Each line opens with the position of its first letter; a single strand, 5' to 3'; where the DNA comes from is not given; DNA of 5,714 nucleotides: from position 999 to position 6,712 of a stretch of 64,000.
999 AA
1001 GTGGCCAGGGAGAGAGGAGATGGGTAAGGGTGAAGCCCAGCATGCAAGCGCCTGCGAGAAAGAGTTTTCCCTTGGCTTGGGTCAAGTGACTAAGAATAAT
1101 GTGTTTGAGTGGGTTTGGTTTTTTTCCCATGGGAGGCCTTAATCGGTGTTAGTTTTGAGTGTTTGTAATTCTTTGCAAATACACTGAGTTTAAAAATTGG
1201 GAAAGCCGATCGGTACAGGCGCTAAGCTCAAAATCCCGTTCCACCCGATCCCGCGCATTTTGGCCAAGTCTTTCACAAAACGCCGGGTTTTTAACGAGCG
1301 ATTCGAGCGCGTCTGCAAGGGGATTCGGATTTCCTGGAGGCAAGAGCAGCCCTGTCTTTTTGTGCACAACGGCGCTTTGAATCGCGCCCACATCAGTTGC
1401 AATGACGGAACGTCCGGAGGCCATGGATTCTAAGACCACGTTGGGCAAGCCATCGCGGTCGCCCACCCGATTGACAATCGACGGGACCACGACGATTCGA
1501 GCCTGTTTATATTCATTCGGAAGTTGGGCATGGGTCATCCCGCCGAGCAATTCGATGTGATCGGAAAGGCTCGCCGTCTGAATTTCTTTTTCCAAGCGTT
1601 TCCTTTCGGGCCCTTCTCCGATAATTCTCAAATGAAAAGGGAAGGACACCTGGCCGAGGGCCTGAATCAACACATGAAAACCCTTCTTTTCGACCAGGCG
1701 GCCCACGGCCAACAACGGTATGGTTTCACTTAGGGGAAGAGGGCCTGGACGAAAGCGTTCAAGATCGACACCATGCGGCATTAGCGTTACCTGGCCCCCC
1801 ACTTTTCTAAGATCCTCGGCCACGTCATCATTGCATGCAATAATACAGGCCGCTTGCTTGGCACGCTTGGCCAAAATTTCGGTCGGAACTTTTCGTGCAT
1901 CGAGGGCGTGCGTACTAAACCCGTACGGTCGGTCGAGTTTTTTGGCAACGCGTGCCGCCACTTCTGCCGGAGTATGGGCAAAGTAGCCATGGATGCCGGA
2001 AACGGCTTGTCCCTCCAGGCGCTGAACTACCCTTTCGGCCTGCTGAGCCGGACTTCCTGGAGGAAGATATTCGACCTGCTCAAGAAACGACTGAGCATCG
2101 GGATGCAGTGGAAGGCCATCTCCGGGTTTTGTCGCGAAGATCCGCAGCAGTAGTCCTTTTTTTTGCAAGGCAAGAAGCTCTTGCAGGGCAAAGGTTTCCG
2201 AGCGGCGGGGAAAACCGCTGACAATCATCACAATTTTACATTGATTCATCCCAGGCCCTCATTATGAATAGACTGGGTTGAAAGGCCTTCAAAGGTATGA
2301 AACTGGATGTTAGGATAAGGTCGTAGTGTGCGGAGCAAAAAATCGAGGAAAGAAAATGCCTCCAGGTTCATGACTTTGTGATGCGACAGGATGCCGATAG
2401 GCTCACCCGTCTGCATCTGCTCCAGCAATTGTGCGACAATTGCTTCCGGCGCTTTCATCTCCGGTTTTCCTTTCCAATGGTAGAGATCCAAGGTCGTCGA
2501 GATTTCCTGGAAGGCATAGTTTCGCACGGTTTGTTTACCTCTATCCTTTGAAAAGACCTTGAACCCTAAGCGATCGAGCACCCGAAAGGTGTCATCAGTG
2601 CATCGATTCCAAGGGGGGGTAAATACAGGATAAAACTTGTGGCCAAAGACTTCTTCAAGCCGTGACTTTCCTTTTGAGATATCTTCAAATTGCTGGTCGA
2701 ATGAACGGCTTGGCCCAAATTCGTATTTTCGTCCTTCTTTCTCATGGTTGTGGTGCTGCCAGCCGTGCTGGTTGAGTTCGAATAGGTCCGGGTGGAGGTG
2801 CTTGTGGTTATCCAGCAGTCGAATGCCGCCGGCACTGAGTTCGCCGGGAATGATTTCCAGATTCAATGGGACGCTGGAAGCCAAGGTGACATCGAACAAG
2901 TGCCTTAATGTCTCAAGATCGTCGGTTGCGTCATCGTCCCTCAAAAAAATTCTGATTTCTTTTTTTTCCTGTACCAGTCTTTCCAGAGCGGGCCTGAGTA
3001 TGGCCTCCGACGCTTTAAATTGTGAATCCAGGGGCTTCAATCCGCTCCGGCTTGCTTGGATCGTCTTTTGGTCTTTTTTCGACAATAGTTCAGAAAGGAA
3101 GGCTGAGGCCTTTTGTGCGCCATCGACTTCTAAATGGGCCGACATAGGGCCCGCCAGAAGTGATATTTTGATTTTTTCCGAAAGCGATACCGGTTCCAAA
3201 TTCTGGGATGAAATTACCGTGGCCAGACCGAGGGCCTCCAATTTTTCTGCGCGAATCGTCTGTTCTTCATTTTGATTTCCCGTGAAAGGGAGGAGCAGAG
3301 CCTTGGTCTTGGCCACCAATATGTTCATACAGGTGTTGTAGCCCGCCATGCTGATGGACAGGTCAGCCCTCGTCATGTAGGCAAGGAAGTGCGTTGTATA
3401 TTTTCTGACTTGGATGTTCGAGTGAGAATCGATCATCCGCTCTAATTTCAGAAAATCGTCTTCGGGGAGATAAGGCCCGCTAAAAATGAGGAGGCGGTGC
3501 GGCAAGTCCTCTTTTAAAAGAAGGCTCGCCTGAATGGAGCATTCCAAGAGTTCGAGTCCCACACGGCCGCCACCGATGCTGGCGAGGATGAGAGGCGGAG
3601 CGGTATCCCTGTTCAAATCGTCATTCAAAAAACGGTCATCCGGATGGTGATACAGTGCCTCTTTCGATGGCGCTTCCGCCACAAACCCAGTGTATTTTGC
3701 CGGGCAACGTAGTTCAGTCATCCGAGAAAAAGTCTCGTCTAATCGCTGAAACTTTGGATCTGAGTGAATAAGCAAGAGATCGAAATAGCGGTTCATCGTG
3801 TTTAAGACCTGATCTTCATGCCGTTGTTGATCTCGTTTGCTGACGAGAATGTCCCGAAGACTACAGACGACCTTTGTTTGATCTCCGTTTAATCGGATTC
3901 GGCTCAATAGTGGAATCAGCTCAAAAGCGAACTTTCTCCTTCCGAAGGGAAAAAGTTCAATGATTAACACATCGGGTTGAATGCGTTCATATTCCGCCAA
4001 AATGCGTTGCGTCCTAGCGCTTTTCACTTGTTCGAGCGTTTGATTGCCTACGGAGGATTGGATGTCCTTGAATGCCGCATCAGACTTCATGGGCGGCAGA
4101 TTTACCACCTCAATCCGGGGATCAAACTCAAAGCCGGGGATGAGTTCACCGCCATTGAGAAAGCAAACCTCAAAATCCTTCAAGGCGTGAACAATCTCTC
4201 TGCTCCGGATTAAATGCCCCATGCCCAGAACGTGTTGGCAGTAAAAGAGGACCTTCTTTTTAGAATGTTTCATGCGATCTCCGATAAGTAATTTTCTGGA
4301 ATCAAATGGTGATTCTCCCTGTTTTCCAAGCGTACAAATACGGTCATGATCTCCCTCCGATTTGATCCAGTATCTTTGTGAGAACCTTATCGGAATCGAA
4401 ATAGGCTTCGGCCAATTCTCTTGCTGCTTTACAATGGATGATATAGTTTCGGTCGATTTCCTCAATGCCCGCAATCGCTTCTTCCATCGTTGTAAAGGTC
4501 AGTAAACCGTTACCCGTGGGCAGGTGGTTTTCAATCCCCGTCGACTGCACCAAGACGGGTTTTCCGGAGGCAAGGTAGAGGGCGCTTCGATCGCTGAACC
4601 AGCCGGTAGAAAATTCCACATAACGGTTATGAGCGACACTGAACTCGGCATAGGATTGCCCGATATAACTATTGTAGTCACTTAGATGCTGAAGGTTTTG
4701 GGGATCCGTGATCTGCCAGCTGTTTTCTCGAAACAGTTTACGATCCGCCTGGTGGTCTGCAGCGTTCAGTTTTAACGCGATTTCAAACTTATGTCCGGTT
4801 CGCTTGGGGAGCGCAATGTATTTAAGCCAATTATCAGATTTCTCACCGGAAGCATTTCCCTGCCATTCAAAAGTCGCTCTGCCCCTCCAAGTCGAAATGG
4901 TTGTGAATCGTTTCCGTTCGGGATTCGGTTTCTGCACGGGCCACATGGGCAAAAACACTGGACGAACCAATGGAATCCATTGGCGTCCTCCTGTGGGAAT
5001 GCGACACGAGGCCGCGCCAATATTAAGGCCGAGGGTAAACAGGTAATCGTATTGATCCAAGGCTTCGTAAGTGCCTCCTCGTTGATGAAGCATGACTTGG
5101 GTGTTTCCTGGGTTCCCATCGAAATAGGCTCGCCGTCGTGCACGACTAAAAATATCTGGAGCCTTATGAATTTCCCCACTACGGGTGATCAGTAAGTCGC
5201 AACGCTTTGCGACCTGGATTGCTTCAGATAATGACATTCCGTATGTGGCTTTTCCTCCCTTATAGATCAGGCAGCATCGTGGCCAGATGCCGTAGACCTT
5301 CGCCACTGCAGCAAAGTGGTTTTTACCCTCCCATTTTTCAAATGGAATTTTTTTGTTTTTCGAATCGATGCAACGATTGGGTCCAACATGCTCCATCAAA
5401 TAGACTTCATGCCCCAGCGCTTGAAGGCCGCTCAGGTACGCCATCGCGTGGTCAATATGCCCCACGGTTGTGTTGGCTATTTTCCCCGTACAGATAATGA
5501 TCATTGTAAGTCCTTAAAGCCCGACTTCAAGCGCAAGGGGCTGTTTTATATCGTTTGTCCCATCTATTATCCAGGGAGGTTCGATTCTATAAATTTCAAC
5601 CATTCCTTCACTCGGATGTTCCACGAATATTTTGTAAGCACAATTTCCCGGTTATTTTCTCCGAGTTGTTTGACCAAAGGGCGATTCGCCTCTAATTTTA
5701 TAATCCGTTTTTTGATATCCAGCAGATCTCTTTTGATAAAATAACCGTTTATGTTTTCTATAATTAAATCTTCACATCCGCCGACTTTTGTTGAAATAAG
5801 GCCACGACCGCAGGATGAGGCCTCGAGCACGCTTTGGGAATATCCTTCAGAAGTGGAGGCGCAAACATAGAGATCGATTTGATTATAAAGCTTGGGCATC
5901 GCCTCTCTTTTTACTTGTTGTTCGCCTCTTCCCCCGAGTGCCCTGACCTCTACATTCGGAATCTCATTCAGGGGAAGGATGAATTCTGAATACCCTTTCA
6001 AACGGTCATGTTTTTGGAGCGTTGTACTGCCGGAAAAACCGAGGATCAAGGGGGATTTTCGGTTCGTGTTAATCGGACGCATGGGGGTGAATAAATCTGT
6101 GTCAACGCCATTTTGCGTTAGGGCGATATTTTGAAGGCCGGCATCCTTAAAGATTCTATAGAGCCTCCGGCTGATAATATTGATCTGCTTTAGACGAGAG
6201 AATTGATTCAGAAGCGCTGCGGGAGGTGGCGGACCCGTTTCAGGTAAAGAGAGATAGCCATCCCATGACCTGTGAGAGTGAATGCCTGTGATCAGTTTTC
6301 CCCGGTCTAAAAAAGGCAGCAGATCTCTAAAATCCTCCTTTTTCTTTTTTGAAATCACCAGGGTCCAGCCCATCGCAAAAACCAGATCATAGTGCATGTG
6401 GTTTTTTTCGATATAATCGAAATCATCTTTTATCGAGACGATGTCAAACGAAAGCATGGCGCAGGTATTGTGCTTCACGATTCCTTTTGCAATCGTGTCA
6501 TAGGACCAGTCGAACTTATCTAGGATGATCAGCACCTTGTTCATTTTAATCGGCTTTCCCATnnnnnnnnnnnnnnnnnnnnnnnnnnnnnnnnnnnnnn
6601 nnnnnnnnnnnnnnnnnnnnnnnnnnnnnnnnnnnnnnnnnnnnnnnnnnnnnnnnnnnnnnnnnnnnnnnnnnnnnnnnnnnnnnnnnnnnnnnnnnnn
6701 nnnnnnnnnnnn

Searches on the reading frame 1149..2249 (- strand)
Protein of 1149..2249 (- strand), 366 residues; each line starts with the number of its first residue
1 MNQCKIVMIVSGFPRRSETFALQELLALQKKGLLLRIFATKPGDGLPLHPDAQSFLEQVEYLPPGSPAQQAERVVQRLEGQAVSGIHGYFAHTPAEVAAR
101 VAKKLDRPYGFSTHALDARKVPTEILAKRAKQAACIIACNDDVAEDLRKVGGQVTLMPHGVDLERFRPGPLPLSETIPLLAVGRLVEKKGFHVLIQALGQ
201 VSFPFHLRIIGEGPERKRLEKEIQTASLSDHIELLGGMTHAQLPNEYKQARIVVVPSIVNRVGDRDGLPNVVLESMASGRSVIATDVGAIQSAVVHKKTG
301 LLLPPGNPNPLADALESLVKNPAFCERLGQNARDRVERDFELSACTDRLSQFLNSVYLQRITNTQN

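Call 7: search_protein_families(library=pfam, proteins=[window:1149-2249:-], max_evalue=0.001)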
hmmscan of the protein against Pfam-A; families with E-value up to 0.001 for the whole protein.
window:1149-2249:- (366 aa): 4 families
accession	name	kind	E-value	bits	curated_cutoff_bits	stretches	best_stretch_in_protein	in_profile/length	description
PF00534.26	Glycos_transf_1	-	1e-36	126.5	26.4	1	179-334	18-171/172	Glycosyl transferases group 1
PF13692.12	Glyco_trans_1_4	-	7.3e-32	111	27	1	179-321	4-142/142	Glycosyl transferases group 1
PF13439.12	Glyco_transf_4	-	5.1e-10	40.1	28.5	1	18-165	5-170/170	Glycosyltransferase Family 4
PF13524.12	Glyco_trans_1_2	-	1.3e-05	25.6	25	1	205-343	15-136/144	Glycosyl transferase-like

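Call 45: search_protein_families(library=ncbifam, proteins=[window:1149-2249:-], max_evalue=0.001)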
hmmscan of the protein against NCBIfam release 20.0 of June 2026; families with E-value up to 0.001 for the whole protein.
window:1149-2249:- (366 aa): 33 families (the best 25 are shown)
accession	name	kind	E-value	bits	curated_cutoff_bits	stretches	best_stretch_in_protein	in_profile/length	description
NF041876.1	EPS_EpsE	equivalog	4.3e-41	141.4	400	1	71-347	102-387/389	exopolysaccharide biosynthesis GT4 family glycosyltransferase EpsE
TIGR03088.1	stp2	hypoth_equivalog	2e-27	96.2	409.05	1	155-351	163-368/374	TIGR03088 family PEP-CTERM/XrtA system glycosyltransferase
TIGR04005.1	wcaL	equivalog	2.7e-26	92.4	537.6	1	141-354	183-404/406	colanic acid biosynthesis glycosyltransferase WcaL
TIGR04063.1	stp3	hypoth_equivalog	1.8e-22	79.8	442.05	1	143-348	168-387/397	TIGR04063 family PEP-CTERM/XrtA system glycosyltransferase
NF047684.1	TeichurnBiosyTuaC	equivalog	1.8e-22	79.8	550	1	74-352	98-385/391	teichuronic acid biosynthesis protein TuaC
NF038298.1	EPS_HpsO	equivalog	9.6e-20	70.7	575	1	122-354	135-385/388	hormogonium polysaccharide biosynthesis glycosyltransferase HpsO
NF053787.1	GlcN_PG_synth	equivalog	6.9e-19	67.9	480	1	134-353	145-356/361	N-acetylglucosaminyl phosphatidylglycerol synthase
TIGR03449.1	mycothiol_MshA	equivalog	6.6e-18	64.8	462.5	1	150-352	186-399/406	D-inositol-3-phosphate glycosyltransferase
TIGR02149.1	glgA_Coryne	subfamily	6.8e-17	61.7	302.4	1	179-352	207-386/391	glycogen synthase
NF038229.1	Glyco4_Geo_Pelo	equivalog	1.1e-15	57.5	400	1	71-356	44-336/338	GPMC system family 4 glycosyltransferase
NF046085.1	XrtY_assoc_Gly1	equivalog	1.1e-15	57.4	400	1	174-356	207-384/387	XrtY-associated glycosyltransferase XYAG1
TIGR03999.1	thiol_BshA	equivalog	5.8e-15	55.1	273.7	1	203-351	228-368/375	N-acetyl-alpha-D-glucosaminyl L-malate synthase BshA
NF050063.1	ProtGlycPglJ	equivalog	8.3e-13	48.3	500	1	178-352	196-362/363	N-acetylgalactosamine-N,N'-diacetylbacillosaminyl-diphospho-undecaprenol 4-alpha-N-acetylgalactosaminyltransferase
NF050056.1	ProtGlycPglH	equivalog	5.8e-12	45.3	600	1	179-355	182-352/354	GalNAc-alpha-(1->4)-GalNAc-alpha-(1->3)-diNAcBac-PP-undecaprenol alpha-1,4-N-acetyl-D-galactosaminyltransferase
NF007640.0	PRK10307.1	subfamily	1.5e-11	43.9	276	1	179-355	232-406/411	WcaI family glycosyltransferase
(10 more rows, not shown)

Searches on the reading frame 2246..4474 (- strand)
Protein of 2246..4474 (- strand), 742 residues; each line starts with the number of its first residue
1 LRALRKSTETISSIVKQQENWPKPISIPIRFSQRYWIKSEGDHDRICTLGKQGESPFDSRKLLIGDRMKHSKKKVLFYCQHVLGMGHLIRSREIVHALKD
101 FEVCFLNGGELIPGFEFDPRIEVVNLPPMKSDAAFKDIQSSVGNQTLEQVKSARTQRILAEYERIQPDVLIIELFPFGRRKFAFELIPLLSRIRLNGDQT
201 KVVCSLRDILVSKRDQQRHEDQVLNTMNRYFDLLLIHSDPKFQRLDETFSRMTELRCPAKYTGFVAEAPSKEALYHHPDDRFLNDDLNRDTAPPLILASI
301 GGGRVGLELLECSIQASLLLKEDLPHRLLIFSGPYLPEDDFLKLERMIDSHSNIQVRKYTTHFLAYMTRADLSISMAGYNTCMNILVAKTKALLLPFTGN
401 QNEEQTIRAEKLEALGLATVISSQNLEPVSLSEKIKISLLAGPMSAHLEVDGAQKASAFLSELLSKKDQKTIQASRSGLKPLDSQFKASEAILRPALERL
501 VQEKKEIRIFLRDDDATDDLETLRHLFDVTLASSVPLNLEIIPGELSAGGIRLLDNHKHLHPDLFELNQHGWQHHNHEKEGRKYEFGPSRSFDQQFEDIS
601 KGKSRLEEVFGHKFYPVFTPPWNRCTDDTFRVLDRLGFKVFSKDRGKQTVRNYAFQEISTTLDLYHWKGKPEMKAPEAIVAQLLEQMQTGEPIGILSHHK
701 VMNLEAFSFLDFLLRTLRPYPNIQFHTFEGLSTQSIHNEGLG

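Call 7: search_protein_families(library=pfam, proteins=[window:2246-4474:-], max_evalue=0.001)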
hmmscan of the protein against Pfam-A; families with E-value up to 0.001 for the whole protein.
window:2246-4474:- (742 aa): 3 families
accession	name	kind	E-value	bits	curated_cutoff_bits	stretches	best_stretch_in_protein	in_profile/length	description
PF04101.22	Glyco_tran_28_C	-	1.1e-12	48.8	22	1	348-437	49-139/166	Glycosyltransferase family 28 C-terminal domain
PF01522.26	Polysacc_deac_1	-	0.00037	20.9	23.1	1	565-640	59-123/124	Polysaccharide deacetylase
PF10096.14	DUF2334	-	0.00037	20.6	26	1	565-667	67-169/203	Uncharacterized protein conserved in bacteria (DUF2334)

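Call 45: search_protein_families(library=ncbifam, proteins=[window:2246-4474:-], max_evalue=0.001)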
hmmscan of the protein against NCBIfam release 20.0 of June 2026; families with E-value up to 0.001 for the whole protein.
window:2246-4474:- (742 aa): 3 families
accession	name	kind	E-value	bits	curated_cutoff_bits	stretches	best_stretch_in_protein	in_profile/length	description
TIGR00661.1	MJ1255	subfamily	8.1e-09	35.2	195.9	1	351-427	228-303/321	MJ1255/VC2487 family glycosyltransferase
TIGR01133.1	murG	equivalog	3.3e-07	29.6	250.25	1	337-436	221-321/353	undecaprenyldiphospho-muramoylpentapeptide beta-N-acetylglucosaminyltransferase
TIGR01426.2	MGT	subfamily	6.3e-06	25.5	260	1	352-435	276-354/393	macrolide family glycosyltransferase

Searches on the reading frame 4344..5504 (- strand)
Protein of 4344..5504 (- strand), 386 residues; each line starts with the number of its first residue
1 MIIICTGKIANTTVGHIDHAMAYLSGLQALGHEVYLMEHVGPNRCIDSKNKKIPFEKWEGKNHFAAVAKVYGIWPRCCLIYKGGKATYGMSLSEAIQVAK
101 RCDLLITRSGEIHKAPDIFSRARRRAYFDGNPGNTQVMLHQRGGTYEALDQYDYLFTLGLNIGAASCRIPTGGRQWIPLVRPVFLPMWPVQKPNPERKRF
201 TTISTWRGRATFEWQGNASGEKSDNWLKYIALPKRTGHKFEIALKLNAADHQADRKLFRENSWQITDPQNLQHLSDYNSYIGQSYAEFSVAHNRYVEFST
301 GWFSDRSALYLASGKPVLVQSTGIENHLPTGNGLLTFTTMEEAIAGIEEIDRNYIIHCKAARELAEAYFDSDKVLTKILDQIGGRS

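Call 7: search_protein_families(library=pfam, proteins=[window:4344-5504:-], max_evalue=0.001)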
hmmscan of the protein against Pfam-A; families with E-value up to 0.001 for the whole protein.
window:4344-5504:- (386 aa): 0 families

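Call 45: search_protein_families(library=ncbifam, proteins=[window:4344-5504:-], max_evalue=0.001)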
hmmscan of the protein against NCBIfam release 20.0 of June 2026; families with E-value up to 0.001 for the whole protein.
window:4344-5504:- (386 aa): 1 family
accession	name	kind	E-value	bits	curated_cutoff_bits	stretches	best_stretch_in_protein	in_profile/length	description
TIGR04514.1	GWxTD_dom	domain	5.9e-06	26.7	28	1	246-321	18-89/105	GWxTD domain-containing protein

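Call 75: search_protein_families(library=pfam, proteins=[window:4344-5504:-], max_evalue=1)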
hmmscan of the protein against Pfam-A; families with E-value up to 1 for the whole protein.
window:4344-5504:- (386 aa): 2 families
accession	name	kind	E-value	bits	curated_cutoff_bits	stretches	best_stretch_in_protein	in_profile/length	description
PF03033.26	Glyco_transf_28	-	0.014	15.9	26.2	1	13-61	8-56/139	Glycosyltransferase family 28 N-terminal domain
PF20094.4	GWxTD_dom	-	0.019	15.2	26.9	1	279-323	75-119/172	GWxTD domain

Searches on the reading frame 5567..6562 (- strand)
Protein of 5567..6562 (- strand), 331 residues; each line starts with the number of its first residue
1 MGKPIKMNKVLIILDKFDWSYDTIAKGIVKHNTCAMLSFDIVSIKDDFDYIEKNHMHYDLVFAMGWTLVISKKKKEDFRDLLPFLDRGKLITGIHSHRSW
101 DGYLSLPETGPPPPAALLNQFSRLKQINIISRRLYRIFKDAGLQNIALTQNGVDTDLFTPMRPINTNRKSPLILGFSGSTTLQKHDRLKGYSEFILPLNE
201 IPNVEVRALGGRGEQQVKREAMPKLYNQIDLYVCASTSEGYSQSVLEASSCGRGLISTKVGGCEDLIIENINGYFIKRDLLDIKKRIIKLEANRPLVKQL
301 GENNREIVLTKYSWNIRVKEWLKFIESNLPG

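Call 7: search_protein_families(library=pfam, proteins=[window:5567-6562:-], max_evalue=0.001)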
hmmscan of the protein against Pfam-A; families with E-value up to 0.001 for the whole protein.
window:5567-6562:- (331 aa): 3 families
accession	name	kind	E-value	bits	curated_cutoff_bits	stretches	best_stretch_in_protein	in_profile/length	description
PF00534.26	Glycos_transf_1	-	2.4e-15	56.9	26.4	1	216-306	80-171/172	Glycosyl transferases group 1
PF13692.12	Glyco_trans_1_4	-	1.4e-11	45.2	27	1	217-290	67-139/142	Glycosyl transferases group 1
PF13524.12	Glyco_trans_1_2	-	5.2e-08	33.4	25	1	194-322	5-143/144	Glycosyl transferase-like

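Call 45: search_protein_families(library=ncbifam, proteins=[window:5567-6562:-], max_evalue=0.001)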
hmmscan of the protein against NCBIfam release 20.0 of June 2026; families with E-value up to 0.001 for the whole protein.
window:5567-6562:- (331 aa): 23 families
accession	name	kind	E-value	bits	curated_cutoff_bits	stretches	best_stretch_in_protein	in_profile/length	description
TIGR03088.1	stp2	hypoth_equivalog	1.8e-16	60.1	409.05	1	218-326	262-371/374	TIGR03088 family PEP-CTERM/XrtA system glycosyltransferase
NF038229.1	Glyco4_Geo_Pelo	equivalog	2.1e-14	53.3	400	1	216-324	225-332/338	GPMC system family 4 glycosyltransferase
NF041876.1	EPS_EpsE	equivalog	2.5e-11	43.4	400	1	208-315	280-383/389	exopolysaccharide biosynthesis GT4 family glycosyltransferase EpsE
TIGR02149.1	glgA_Coryne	subfamily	4.4e-10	39.2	302.4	1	215-317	270-379/391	glycogen synthase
TIGR03999.1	thiol_BshA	equivalog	4.4e-09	35.7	273.7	1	219-325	263-370/375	N-acetyl-alpha-D-glucosaminyl L-malate synthase BshA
TIGR02472.1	sucr_P_syn_N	equivalog_domain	7.8e-09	34.9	576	1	219-325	327-438/439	sucrose-phosphate synthase, putative, glycosyltransferase domain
TIGR02918.1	TIGR02918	equivalog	7.3e-08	31.5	574.6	1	221-316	385-480/500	accessory Sec system glycosyltransferase GtfA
NF012028.0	PRK15484.1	subfamily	1.7e-07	30.7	618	1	218-321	266-371/380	lipopolysaccharide N-acetylglucosaminyltransferase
NF053787.1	GlcN_PG_synth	equivalog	3.1e-07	29.6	480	1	217-322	250-353/361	N-acetylglucosaminyl phosphatidylglycerol synthase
NF047880.1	glyco_SdgA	exception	5.7e-07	28.5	800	1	227-324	388-486/488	serine-aspartate repeat adhesin O-glycosyltransferase SdgA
NF047881.1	glyco_SdgB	exception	1.9e-06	26.8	800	1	224-325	391-493/496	serine-aspartate repeat adhesin O-glycosyltransferase SdgB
NF046085.1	XrtY_assoc_Gly1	equivalog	7.2e-06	25.1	400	1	217-324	273-380/387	XrtY-associated glycosyltransferase XYAG1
NF047684.1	TeichurnBiosyTuaC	equivalog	1.9e-05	23.8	550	1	216-314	277-375/391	teichuronic acid biosynthesis protein TuaC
TIGR03087.1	stp1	hypoth_equivalog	3.3e-05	23.2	316.65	0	133-219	185-275/397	TIGR03087 family PEP-CTERM/XrtA system glycosyltransferase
TIGR04063.1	stp3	hypoth_equivalog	4e-05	22.7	442.05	1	221-322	282-389/397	TIGR04063 family PEP-CTERM/XrtA system glycosyltransferase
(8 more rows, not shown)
